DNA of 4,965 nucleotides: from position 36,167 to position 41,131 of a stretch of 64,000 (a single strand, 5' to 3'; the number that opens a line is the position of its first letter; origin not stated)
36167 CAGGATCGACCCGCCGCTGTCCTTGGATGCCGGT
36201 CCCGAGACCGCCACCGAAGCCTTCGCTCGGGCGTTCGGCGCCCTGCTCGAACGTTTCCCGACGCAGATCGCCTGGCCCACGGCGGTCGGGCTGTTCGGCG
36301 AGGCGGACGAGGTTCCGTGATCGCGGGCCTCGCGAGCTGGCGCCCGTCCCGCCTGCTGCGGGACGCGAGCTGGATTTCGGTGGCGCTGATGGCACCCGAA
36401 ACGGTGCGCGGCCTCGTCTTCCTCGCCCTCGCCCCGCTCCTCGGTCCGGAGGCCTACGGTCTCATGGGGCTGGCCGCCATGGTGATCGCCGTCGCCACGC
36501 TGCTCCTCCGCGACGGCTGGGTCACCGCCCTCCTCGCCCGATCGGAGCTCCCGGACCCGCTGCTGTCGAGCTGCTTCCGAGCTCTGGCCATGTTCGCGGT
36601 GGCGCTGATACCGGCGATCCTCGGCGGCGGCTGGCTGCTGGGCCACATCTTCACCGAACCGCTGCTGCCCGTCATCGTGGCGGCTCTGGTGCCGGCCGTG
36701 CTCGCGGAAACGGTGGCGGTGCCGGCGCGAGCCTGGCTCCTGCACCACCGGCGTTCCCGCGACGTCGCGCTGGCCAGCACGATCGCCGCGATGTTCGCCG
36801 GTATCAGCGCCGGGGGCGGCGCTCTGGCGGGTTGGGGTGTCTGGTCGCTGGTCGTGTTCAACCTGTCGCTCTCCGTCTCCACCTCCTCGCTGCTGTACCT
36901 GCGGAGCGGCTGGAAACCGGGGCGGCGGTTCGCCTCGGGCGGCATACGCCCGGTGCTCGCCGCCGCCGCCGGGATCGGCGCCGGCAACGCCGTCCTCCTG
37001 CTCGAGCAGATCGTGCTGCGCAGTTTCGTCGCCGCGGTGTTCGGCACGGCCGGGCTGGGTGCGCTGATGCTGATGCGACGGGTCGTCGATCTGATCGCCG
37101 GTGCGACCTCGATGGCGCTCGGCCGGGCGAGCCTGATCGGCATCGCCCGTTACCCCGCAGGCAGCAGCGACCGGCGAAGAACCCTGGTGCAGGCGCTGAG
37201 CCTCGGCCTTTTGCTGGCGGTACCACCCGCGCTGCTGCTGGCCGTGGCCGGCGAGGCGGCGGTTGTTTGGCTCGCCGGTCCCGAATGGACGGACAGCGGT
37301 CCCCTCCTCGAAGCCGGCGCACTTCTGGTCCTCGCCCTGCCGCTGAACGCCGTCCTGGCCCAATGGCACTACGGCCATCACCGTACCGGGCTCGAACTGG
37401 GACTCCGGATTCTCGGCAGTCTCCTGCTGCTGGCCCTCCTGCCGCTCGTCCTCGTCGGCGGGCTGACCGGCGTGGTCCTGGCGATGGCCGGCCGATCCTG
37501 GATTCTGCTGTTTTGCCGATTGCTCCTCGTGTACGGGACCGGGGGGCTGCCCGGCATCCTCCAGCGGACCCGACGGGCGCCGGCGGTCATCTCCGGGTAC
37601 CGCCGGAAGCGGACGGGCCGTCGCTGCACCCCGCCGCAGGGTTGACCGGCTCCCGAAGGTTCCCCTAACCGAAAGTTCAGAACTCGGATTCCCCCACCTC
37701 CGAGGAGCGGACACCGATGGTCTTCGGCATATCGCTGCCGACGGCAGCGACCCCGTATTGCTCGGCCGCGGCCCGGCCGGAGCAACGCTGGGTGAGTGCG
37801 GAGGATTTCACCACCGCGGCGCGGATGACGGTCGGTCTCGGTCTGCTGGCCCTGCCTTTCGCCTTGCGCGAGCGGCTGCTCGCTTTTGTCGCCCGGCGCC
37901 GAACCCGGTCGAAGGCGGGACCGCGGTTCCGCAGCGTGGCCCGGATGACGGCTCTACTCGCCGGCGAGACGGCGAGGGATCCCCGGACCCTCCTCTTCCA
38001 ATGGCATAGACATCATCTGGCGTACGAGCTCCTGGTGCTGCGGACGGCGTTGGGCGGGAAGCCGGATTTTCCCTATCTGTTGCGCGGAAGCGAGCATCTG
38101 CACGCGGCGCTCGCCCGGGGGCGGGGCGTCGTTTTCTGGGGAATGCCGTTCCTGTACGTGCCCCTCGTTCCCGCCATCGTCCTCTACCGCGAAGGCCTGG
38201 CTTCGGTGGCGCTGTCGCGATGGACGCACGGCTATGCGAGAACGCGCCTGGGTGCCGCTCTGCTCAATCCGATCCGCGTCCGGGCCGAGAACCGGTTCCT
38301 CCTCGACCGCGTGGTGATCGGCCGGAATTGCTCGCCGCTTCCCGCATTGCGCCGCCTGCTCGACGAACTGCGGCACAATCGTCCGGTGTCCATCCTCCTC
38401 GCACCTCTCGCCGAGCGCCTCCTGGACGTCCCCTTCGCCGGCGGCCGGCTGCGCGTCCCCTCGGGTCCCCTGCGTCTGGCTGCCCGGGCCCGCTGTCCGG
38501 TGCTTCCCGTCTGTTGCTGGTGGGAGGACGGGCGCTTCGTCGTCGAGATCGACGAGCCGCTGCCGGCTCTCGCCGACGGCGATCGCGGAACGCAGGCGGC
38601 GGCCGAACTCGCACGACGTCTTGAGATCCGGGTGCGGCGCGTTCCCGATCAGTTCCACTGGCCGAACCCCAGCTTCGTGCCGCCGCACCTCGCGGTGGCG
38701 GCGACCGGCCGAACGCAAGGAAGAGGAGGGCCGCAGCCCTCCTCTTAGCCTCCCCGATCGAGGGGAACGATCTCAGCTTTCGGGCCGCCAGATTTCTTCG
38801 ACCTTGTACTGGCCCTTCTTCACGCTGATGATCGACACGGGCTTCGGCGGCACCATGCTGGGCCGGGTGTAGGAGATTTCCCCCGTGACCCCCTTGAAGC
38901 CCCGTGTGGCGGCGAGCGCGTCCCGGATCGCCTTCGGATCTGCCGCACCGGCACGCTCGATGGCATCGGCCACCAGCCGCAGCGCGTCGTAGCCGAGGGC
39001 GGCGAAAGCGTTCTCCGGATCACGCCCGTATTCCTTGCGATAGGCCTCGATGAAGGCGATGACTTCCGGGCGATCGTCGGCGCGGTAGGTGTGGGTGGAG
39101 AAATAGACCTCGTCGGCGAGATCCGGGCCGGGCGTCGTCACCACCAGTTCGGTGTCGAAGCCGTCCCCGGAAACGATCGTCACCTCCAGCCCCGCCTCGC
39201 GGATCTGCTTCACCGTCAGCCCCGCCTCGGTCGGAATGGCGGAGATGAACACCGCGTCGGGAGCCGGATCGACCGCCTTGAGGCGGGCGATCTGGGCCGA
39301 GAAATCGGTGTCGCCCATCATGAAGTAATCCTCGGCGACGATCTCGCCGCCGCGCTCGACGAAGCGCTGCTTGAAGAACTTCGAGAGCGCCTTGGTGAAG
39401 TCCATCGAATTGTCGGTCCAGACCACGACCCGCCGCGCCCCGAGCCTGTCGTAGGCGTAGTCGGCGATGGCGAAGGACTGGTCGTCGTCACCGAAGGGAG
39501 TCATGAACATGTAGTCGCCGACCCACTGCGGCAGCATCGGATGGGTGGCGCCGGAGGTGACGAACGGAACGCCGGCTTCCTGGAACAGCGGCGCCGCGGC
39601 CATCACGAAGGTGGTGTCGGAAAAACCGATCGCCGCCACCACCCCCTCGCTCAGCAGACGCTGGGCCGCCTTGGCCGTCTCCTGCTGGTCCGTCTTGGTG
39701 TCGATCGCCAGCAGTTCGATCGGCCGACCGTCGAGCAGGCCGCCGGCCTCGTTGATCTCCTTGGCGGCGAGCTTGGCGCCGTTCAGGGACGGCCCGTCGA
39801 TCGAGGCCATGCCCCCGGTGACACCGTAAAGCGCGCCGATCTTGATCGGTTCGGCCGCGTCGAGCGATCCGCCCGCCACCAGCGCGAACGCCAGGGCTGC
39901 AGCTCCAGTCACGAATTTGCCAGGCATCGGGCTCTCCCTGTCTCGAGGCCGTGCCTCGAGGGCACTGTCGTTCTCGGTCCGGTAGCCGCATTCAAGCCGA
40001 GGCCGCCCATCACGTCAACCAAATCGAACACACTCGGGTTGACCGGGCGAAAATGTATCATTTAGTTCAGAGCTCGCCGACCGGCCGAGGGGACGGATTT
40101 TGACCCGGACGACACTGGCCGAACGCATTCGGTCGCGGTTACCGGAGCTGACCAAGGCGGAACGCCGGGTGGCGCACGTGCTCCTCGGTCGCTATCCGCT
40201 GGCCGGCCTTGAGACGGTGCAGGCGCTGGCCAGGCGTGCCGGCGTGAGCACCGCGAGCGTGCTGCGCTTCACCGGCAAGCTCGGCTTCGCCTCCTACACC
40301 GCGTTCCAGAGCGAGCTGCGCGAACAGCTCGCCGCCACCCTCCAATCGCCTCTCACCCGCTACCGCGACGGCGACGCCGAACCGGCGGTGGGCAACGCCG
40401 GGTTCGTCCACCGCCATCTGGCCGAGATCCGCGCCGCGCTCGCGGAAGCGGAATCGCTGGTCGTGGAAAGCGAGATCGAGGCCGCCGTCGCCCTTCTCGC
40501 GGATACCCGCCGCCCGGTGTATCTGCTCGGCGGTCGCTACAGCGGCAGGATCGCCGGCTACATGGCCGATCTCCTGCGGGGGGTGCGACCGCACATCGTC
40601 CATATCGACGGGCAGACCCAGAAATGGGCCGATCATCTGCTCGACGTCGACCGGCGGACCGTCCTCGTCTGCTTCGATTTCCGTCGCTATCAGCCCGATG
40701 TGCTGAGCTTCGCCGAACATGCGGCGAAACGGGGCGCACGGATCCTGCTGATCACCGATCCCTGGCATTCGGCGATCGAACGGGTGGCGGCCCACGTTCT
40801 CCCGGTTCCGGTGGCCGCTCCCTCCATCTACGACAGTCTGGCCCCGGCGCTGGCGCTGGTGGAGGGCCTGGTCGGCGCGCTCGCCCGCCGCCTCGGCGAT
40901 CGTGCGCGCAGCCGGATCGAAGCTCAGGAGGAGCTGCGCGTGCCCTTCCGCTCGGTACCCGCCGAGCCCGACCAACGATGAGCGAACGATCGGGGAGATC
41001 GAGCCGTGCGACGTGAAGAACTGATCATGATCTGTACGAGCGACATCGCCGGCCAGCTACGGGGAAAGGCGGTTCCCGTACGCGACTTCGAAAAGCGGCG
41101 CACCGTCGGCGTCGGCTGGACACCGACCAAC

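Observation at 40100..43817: RpiR/MurR-type regulator, a glutamine-synthetase-like ligase and a Mur ligase lacking the N-terminal domain, with a C-terminal Cys4 motif: a possible two-ligase amide-bond system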

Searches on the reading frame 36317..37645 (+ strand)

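Call 56: search_protein_families(library=ncbifam, proteins=[window:36317-37645:+], max_evalue=0.00001)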
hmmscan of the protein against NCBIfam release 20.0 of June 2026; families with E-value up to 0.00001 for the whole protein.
window:36317-37645:+ (442 aa): 2 families
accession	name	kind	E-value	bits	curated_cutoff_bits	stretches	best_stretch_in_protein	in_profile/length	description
NF058658.1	Oglyco_Wzx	exception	1.7e-12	47.1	720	1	36-243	33-240/478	O-glycosylation flippase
NF007773.0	PRK10459.1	equivalog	1.2e-07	31.1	273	1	14-335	8-331/492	MOP flippase family protein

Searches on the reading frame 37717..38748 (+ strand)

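Call 49: search_protein_families(library=pfam, proteins=[window:37717-38748:+], max_evalue=0.001)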
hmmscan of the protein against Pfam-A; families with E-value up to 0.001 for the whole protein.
window:37717-38748:+ (343 aa): 1 family
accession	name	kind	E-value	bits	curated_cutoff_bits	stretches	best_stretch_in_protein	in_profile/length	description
PF03279.18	Lip_A_acyltrans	-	1.4e-10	41.3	22.3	1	122-315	107-288/295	Bacterial lipid A biosynthesis acyltransferase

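Call 56: search_protein_families(library=ncbifam, proteins=[window:37717-38748:+], max_evalue=0.00001)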
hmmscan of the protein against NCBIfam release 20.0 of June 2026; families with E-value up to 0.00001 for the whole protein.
window:37717-38748:+ (343 aa): 1 family
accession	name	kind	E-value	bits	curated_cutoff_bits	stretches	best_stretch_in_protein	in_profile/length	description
NF005919.0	PRK07920.1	equivalog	9.1e-11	41.3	209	1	202-320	174-293/311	phosphatidylinositol mannoside acyltransferase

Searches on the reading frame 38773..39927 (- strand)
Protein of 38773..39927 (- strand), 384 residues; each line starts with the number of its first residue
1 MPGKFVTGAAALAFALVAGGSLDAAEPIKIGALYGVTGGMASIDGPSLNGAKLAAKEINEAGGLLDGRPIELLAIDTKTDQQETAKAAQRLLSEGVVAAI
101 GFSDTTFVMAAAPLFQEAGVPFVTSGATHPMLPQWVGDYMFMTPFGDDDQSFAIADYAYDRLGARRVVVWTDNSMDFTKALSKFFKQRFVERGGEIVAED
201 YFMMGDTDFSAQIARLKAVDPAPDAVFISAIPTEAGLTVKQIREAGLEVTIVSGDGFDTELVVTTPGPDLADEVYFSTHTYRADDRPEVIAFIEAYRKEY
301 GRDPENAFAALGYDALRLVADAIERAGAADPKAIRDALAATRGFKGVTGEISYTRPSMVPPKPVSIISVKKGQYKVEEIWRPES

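Call 3: search_protein_families(library=pfam, proteins=[window:38773-39927:-], max_evalue=0.01)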
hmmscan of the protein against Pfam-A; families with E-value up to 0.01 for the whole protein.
window:38773-39927:- (384 aa): 3 families
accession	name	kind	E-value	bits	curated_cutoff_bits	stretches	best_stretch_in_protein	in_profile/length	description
PF13458.12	Peripla_BP_6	-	9.1e-70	236.4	31.7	1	27-372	1-342/343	Periplasmic binding protein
PF13433.12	Peripla_BP_5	-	7.9e-28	98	27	2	148-374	118-342/363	Periplasmic binding protein domain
PF01094.35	ANF_receptor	-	2.8e-22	79.7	25.4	1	50-353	5-334/353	Receptor family ligand binding region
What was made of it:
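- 38773..39927 (-): Liv-type periplasmic substrate-binding protein of the cassette. Pfam Peripla_BP_6 (call 3).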

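Call 56: search_protein_families(library=ncbifam, proteins=[window:38773-39927:-], max_evalue=0.00001)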
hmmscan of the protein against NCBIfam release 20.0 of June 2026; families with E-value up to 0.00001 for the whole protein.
window:38773-39927:- (384 aa): 3 families
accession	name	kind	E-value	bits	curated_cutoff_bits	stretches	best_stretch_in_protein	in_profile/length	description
NF011933.0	PRK15404.1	subfamily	6e-37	127.6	477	1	13-354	12-345/370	high-affinity branched-chain amino acid ABC transporter substrate-binding protein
TIGR03407.1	urea_ABC_UrtA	exception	1.6e-24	86.5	492.75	1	28-376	1-347/361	urea ABC transporter substrate-binding protein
TIGR03669.1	urea_ABC_arch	equivalog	6.4e-18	64.9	494.8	1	28-353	1-320/375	urea ABC transporter substrate-binding protein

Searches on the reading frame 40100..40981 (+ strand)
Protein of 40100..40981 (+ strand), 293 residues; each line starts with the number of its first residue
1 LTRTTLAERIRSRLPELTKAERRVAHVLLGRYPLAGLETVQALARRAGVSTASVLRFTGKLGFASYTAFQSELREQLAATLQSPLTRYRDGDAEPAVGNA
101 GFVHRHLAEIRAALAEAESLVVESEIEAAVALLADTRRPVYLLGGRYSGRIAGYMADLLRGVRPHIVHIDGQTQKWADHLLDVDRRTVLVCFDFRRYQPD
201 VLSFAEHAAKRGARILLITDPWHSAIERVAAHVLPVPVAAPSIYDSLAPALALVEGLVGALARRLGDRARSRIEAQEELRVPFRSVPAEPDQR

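Call 3: search_protein_families(library=pfam, proteins=[window:40100-40981:+], max_evalue=0.01)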
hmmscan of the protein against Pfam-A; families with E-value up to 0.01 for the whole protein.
window:40100-40981:+ (293 aa): 2 families
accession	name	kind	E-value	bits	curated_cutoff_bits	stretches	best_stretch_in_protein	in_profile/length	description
PF01380.27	SIS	-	2.6e-15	56.8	25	1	139-255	7-126/131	SIS domain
PF01418.23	HTH_6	-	4.9e-15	55.7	28.3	1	6-79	3-76/77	Helix-turn-helix domain, rpiR family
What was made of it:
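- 40100..40981 (+): RpiR-family regulator (HTH_6 + SIS). Part of the conserved catabolic cassette, not of a Mur system. Pfam (call 3).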

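Call 4: search_protein_families(library=ncbifam, proteins=[window:40100-40981:+], max_evalue=0.01)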
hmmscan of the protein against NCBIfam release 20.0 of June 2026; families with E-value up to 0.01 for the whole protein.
window:40100-40981:+ (293 aa): 9 families
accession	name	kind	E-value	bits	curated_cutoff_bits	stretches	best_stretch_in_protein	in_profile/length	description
NF046014.1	sap1_reg_SapR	equivalog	1.9e-20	73.5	500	1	7-281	2-288/295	sap1 transcriptional regulator SapR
NF008458.0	PRK11337.1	equivalog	1.1e-16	60.7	378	1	4-237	14-240/293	MurR/RpiR family transcriptional regulator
NF040776.2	AlsR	equivalog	2.6e-15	56.1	400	1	6-241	4-232/279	transcriptional repressor AlsR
NF008590.0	PRK11557.1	equivalog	3.6e-14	52.8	355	1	9-235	6-229/282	MurR/RpiR family transcriptional regulator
NF010701.0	PRK14101.1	equivalog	1.6e-13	49.8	920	1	5-234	342-563/638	bifunctional transcriptional regulator/glucokinase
NF008451.0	PRK11302.1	subfamily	2.4e-11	43.6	296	1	6-239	3-228/286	transcriptional regulator HexR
NF012026.0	PRK15482.1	equivalog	0.00028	20.5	408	0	9-76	6-73/285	HTH-type transcriptional regulator MurR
NF007662.0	PRK10334.1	subfamily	0.0077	15.5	321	1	29-103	72-145/286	small-conductance mechanosensitive channel MscS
TIGR03127.2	RuMP_HxlB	equivalog_domain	0.0088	15.9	160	0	201-240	88-127/178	6-phospho-3-hexuloisomerase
